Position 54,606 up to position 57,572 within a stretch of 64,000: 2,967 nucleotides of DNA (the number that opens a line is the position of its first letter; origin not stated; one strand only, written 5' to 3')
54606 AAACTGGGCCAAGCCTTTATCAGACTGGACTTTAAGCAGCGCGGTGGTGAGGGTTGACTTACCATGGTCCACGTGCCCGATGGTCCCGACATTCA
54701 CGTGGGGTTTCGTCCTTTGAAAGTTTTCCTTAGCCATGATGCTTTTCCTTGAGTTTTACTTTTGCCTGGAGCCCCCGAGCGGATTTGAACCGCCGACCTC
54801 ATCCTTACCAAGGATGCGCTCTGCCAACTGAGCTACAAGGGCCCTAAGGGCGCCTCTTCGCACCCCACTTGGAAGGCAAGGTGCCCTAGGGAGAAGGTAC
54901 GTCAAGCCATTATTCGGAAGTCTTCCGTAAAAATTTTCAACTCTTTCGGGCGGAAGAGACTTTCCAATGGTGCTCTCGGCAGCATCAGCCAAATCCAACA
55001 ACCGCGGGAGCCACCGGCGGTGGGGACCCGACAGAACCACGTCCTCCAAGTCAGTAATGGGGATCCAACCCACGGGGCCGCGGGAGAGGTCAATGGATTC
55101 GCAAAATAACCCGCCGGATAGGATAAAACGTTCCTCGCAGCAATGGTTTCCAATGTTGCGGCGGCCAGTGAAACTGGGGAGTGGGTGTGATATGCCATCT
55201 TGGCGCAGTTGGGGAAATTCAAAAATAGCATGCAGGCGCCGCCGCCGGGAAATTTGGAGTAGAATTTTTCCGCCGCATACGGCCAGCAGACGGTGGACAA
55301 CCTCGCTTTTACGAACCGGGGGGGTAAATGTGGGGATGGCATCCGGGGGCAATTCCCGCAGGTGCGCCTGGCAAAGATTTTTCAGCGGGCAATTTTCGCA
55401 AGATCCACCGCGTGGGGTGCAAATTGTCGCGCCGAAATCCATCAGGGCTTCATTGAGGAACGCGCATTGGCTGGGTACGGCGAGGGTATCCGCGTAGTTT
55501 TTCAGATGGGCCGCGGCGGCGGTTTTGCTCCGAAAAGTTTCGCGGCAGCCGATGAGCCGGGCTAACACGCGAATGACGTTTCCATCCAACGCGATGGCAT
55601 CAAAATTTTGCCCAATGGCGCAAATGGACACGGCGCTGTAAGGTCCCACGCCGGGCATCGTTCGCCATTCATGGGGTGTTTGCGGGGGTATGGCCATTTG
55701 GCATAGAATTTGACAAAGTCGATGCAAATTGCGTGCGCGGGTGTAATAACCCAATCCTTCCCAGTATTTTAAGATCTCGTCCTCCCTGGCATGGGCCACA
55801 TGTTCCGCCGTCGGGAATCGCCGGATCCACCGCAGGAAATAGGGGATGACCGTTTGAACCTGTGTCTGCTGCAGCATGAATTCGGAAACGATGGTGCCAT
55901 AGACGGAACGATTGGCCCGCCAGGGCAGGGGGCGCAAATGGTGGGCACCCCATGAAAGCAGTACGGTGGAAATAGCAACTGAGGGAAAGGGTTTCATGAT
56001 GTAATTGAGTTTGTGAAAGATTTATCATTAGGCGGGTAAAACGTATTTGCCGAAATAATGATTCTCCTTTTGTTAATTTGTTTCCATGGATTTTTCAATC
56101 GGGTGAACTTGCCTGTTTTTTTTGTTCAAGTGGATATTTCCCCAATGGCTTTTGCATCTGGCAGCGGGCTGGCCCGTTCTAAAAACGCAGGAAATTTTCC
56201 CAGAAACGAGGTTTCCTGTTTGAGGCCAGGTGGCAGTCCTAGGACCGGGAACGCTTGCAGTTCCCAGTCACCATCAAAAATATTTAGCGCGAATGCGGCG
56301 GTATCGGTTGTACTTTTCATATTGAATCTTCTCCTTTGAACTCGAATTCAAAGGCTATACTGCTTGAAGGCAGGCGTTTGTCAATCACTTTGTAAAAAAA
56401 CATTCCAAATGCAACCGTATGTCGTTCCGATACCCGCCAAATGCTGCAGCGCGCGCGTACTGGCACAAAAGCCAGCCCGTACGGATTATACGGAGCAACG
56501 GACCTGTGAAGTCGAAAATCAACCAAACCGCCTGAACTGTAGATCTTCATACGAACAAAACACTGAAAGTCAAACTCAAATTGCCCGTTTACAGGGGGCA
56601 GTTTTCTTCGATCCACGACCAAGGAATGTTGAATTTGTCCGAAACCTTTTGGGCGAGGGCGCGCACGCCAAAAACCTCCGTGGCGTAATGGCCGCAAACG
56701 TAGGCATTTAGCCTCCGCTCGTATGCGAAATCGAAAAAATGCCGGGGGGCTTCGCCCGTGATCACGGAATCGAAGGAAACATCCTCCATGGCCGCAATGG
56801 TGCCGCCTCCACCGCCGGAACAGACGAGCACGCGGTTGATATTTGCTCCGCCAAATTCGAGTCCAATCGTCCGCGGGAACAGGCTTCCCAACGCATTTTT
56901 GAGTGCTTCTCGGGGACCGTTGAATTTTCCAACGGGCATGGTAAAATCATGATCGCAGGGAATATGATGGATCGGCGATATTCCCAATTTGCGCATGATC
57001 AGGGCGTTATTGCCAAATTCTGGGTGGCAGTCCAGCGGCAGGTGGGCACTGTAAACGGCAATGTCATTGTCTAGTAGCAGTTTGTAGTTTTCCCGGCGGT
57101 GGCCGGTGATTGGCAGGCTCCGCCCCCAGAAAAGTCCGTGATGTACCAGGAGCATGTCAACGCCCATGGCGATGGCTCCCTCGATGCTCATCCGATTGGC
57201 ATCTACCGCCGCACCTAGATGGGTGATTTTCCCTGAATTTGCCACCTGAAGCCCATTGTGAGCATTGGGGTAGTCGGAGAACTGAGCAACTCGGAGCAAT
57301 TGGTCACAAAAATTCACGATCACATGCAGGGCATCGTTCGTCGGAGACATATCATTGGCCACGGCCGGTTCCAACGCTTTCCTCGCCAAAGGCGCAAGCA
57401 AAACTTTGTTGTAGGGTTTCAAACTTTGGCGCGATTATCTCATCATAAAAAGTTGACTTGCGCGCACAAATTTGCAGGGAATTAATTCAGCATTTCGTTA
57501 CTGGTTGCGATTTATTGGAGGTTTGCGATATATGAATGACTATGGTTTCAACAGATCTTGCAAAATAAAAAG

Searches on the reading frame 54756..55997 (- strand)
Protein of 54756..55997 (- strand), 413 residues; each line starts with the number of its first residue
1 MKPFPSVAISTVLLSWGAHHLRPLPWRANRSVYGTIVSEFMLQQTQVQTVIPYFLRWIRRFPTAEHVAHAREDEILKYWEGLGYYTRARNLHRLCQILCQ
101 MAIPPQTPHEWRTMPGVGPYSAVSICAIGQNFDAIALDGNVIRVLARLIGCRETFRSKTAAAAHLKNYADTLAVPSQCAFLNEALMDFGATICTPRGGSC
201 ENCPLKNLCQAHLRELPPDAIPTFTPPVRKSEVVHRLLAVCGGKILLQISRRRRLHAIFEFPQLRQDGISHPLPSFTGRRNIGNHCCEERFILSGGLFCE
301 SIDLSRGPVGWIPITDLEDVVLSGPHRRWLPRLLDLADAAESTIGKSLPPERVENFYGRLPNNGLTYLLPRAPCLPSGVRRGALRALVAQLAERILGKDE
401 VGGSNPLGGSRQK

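Call 104: search_protein_families(library=pfam, proteins=[window:54756-55997:-], max_evalue=0.00001)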
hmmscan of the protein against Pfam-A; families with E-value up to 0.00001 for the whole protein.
window:54756-55997:- (413 aa): 1 family
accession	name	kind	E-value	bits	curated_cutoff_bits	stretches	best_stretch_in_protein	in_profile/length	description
PF00730.31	HhH-GPD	-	8.1e-21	74.8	26.2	1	37-164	1-101/108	HhH-GPD superfamily base excision DNA repair protein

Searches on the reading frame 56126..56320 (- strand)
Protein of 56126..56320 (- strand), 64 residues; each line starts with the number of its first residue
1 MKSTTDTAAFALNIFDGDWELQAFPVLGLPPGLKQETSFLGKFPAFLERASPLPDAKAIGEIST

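Call 18: find_homologous_proteins(query=window:56129-56320:-, max_evalue=1)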
Query seq(64 aa) (64 aa): 1 proteins with E <= 1 among 1 candidates.
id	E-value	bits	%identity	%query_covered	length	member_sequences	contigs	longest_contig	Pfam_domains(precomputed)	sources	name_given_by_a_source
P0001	6.9e-35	135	100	100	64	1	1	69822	-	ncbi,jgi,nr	ncbi:MAG: hypothetical protein LBB26_02755 [Puniceicoccales bacterium]|jgi:hypothetical protein|nr:h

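Call 28: find_encoding_contigs(protein=P0001, flank=10000, max_places=5)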
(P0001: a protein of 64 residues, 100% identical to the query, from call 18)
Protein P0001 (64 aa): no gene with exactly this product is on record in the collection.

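Call 35: search_protein_families(library=pfam, proteins=[window:56129-56320:-], max_evalue=10)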
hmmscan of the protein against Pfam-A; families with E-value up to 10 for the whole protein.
seq(64 aa): 0 families

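Call 36: search_protein_families(library=ncbifam, proteins=[window:56129-56320:-], max_evalue=10)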
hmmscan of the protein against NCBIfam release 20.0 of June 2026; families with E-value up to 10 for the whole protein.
seq(64 aa): 0 families

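Call 113: search_protein_families(library=phrogs, proteins=[window:56126-56320:-], max_evalue=1)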
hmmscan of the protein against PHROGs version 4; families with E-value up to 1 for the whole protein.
window:56126-56320:- (64 aa): 0 families

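Call 114: search_protein_families(library=padloc, proteins=[window:56126-56320:-], max_evalue=1)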
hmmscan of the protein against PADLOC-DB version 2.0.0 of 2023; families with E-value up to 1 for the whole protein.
window:56126-56320:- (64 aa): 0 families

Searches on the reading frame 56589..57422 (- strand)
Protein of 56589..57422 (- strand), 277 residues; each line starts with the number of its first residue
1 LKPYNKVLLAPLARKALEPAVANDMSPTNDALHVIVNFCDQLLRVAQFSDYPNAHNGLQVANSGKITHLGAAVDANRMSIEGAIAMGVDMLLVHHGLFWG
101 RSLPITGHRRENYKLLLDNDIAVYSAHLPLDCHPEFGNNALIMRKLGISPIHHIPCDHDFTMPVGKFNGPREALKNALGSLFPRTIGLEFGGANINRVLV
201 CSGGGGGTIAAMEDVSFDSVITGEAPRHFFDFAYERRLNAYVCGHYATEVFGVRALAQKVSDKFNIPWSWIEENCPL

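Call 104: search_protein_families(library=pfam, proteins=[window:56589-57422:-], max_evalue=0.00001)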
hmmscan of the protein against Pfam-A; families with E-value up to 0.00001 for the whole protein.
window:56589-57422:- (277 aa): 1 family
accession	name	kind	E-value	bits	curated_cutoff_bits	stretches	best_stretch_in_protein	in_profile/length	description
PF01784.24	DUF34_NIF3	-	3.8e-45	154.9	23.4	1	34-271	5-250/256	Duf34/NIF3 (NGG1p interacting factor 3)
